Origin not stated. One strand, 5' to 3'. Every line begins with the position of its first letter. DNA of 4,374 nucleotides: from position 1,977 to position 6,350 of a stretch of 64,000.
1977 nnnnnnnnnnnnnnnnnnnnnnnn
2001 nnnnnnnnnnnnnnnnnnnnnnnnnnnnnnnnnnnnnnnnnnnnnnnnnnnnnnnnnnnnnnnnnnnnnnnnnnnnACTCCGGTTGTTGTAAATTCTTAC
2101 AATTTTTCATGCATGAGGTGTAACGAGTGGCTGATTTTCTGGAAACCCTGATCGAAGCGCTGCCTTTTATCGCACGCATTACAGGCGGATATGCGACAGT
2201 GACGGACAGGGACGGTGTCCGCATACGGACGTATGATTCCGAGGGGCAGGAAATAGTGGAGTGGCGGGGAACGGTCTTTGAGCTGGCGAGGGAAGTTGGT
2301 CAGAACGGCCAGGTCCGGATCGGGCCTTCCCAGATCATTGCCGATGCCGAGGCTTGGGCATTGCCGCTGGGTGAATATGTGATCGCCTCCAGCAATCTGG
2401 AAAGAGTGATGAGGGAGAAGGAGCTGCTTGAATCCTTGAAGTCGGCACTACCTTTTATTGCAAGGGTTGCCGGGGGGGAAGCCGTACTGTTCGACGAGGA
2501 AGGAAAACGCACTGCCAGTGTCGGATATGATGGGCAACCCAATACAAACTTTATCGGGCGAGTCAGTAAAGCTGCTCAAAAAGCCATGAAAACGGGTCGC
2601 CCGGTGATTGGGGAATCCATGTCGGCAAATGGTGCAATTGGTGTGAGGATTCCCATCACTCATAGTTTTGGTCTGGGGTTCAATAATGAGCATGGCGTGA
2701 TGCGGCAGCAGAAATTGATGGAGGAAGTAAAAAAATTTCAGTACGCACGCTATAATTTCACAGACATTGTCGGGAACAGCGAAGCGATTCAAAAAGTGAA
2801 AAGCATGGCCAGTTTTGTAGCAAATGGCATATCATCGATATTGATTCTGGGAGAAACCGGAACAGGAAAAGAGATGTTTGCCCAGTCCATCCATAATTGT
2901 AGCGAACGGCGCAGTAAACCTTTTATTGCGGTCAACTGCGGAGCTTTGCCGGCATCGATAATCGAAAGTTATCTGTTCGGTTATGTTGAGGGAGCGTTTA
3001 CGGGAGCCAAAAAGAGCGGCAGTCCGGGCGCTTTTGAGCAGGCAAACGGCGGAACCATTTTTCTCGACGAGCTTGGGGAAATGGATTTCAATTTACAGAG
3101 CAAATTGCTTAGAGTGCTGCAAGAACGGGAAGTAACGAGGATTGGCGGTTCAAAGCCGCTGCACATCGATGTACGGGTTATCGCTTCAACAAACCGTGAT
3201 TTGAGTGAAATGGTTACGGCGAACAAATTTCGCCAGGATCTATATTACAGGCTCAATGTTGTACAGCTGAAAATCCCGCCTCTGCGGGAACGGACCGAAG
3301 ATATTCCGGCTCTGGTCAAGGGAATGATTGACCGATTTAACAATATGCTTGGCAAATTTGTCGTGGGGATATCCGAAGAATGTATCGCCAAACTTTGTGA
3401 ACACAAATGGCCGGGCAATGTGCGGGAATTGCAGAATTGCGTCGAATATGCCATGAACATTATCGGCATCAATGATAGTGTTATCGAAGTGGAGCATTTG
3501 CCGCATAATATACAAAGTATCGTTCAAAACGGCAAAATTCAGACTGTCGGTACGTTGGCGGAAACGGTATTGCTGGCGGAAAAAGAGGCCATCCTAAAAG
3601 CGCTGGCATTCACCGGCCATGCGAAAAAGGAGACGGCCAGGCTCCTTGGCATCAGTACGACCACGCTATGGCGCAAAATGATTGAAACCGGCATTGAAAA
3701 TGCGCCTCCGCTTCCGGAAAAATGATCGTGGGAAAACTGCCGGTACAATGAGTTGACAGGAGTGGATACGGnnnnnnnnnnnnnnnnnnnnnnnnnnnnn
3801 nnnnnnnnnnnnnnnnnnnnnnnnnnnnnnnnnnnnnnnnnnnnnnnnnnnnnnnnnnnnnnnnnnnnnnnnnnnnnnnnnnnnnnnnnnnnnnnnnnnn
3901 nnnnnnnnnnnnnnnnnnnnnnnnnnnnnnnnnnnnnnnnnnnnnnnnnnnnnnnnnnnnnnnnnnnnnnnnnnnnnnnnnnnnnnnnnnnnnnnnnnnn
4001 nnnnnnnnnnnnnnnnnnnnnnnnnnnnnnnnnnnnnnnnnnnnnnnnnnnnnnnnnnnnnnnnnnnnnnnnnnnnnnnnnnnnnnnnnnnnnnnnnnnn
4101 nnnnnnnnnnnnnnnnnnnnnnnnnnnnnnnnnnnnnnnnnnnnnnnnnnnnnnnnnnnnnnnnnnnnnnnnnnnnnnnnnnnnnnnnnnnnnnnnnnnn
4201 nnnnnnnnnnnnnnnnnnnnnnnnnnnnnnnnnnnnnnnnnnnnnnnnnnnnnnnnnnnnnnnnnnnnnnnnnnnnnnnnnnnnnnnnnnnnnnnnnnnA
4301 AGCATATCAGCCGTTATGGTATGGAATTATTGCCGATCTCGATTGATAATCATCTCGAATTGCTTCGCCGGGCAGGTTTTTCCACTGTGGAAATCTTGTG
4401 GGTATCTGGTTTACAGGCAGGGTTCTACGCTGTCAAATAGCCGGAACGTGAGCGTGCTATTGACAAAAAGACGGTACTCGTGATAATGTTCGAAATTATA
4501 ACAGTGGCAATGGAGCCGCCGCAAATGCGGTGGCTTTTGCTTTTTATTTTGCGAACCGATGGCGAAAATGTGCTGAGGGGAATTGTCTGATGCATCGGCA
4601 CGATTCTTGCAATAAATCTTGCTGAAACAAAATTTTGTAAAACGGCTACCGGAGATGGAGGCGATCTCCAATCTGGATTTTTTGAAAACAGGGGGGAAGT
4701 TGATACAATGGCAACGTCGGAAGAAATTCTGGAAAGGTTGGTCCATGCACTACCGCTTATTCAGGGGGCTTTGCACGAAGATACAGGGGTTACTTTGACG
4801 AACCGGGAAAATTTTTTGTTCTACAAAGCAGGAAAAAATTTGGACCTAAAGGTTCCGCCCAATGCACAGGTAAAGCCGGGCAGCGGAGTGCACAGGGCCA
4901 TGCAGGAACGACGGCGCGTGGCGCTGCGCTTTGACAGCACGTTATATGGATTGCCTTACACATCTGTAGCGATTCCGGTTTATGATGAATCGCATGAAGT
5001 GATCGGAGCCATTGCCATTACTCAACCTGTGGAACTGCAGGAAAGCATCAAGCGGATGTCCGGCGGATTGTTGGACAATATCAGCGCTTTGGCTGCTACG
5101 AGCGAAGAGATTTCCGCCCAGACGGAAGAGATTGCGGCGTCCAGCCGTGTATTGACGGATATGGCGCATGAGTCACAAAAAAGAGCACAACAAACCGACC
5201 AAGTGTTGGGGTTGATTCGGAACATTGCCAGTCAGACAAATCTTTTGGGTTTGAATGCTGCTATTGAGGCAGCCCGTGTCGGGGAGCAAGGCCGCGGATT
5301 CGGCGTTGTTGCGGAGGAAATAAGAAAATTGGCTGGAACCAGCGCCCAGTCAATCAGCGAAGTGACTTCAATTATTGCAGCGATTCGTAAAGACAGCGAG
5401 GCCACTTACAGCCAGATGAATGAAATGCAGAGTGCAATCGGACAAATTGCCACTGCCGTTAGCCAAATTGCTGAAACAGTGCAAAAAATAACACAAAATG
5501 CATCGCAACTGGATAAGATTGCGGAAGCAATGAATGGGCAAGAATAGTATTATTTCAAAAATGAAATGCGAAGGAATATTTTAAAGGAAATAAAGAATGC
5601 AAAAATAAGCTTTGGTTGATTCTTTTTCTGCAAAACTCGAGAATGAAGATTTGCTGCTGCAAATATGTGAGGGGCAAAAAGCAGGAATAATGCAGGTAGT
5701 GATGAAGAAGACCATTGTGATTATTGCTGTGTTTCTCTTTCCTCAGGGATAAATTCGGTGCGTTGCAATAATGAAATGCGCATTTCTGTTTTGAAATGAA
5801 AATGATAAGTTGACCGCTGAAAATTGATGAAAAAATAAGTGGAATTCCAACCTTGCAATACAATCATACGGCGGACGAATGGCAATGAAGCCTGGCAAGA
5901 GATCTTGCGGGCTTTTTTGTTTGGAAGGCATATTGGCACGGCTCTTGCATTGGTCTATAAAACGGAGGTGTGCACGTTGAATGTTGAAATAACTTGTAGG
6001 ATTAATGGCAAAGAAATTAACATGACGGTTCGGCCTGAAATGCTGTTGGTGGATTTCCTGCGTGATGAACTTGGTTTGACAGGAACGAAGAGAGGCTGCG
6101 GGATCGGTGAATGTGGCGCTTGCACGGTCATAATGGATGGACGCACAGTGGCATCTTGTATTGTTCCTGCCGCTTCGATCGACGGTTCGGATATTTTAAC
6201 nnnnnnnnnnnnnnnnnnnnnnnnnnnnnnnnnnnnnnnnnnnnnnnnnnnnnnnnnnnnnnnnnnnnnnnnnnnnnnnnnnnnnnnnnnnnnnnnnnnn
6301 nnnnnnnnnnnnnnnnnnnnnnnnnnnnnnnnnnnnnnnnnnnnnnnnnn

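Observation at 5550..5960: Near-consensus sigma-54 promoter plus perfect palindromic enhancer candidate ahead of ndhS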

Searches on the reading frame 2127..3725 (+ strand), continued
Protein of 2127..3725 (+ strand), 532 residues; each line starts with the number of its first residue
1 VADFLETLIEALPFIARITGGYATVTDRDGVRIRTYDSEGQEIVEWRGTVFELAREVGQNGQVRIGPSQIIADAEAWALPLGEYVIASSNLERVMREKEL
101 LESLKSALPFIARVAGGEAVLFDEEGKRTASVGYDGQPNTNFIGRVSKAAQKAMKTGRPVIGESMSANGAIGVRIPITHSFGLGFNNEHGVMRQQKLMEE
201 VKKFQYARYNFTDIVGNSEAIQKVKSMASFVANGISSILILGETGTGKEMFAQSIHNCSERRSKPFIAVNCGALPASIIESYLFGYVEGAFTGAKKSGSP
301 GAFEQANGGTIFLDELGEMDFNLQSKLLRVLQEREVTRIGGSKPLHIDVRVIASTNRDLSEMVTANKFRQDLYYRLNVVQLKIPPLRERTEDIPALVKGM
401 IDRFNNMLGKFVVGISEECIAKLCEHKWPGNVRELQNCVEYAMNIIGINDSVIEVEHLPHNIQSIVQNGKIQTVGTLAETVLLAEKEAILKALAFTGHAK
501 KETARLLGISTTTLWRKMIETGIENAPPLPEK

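Call 73: predict_structure(alignment_id=A5)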
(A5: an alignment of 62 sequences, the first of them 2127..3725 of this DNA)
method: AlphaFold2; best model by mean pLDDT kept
length: 532 residues; sequences in the alignment: 62
mean_pLDDT: 87.1   pTM: 0.55
mean pLDDT of the five models: 87.1, 86.3, 86.2, 84.6, 84.2
residues with pLDDT >= 90: 288; 70-90: 204; 50-70: 30; < 50: 10
segments of 3 or more residues with pLDDT < 50: 467-473, 530-532
pLDDT, mean of each block of 10 residues (from residue 1): 86 93 94 94 93 92 85 86 93 89 95 91 95 92 91 94 82 93 90 67 67 89 93 88 89 93 89 78 84 72 91 91 90 89 89 92 93 91 91 92 87 91 86 89 86 90 61 63 89 89 92 88 66 42
secondary structure, 60 per line:
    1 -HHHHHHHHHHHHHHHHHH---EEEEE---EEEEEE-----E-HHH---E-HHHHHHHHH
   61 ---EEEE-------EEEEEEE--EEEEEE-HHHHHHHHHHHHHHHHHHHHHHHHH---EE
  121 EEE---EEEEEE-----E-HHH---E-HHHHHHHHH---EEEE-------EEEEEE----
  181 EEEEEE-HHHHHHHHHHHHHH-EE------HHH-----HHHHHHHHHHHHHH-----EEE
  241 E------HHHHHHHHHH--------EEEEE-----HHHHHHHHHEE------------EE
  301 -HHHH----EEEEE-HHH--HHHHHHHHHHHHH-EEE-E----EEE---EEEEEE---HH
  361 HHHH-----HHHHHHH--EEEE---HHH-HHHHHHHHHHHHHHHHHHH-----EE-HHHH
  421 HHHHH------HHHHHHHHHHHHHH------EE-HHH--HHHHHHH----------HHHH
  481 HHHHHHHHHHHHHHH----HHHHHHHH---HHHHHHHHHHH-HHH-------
elements in order: H2-19 E23-27 E31-36 H52-60 E64-67 E75-81 E84-89 H91-115 E119-123 E127-132 H148-156 E160-163 E171-176 E181-186 H188-201 H219-232 E238-241 H248-257 E266-270 H276-284 H302-305 E310-314 H321-333 E335-337 E344-346 E350-355 H359-364 H370-376 E379-382 H390-408 H417-425 H432-445 H460-466 H477-495 H500-507 H511-521

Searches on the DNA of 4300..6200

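Call 8: search_rna_families(source=window, start=4300, end=6200, threshold=evalue, max_evalue=1)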
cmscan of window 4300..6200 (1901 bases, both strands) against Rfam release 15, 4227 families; matches with E-value up to 1: 1.
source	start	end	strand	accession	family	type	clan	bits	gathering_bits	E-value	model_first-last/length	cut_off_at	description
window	5763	5824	+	RF00592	SNORD78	Gene; snRNA; snoRNA; CD-box;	CL00051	24.1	38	0.26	1-65/65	no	Small nucleolar RNA SNORD78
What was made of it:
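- On Known structured RNA (riboswitch or leader) in the gap: The only hit is a chance SNORD78 match below threshold, E 0.26 (call 8).
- Tried and rejected: Rfam scan of 4300-6200 at a permissive E-value found no riboswitch or leader, only a chance snoRNA match (call 8).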

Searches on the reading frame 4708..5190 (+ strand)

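Call 36: search_protein_families(library=pfam, proteins=[window:4708-5190:+], max_evalue=5)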
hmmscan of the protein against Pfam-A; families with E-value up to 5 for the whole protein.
window:4708-5190:+ (161 aa): 3 families
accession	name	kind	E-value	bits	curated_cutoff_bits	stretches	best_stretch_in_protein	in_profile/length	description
PF02743.24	dCache_1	-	0.0018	18.3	45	1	73-105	113-149/240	Cache domain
PF01614.24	IclR_C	-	0.0038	17.2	24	1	64-109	106-151/174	Bacterial transcriptional regulator IclR C-terminal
PF17202.10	sCache_3_3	-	0.23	12.2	28.8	1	76-113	65-103/107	Single cache domain 3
